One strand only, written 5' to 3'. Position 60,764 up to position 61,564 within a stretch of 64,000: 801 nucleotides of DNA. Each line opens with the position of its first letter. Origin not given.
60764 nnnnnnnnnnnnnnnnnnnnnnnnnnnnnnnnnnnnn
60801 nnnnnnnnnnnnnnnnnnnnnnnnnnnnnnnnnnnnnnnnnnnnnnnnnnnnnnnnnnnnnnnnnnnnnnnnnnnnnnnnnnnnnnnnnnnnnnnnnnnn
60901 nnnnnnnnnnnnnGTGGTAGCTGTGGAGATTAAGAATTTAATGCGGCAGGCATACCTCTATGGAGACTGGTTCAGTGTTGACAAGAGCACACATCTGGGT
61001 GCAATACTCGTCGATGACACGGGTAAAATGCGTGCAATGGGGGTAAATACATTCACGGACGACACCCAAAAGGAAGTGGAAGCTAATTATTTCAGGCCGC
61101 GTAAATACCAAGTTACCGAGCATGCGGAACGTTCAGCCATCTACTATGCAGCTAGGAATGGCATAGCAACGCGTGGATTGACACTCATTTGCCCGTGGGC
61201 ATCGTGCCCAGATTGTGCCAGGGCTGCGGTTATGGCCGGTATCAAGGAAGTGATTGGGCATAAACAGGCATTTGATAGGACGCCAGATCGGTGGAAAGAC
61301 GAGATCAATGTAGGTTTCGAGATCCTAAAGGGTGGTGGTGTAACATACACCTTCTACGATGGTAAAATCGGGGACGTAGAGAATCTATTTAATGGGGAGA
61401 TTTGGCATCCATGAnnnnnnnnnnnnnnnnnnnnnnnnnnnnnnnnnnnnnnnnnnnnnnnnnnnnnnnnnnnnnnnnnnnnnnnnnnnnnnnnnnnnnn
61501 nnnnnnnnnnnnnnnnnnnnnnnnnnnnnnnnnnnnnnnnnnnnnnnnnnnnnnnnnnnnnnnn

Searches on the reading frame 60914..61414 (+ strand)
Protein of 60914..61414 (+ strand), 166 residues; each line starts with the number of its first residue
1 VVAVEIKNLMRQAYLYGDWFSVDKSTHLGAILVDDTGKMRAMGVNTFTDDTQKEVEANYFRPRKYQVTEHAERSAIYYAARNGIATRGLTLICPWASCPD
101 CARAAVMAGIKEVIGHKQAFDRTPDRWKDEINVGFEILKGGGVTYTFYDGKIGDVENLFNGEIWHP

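Call 63: search_protein_families(library=pfam, proteins=[window:60914-61414:+], max_evalue=0.001)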
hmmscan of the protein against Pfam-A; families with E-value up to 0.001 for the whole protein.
window:60914-61414:+ (166 aa): 2 families
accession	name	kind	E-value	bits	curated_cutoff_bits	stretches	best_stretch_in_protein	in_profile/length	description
PF00383.29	dCMP_cyt_deam_1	-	9e-13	48.4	25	1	7-114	5-99/102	Cytidine and deoxycytidylate deaminase zinc-binding region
PF14437.12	MafB19-deam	-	7.8e-08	32.8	27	1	24-114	21-98/142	MafB19-like deaminase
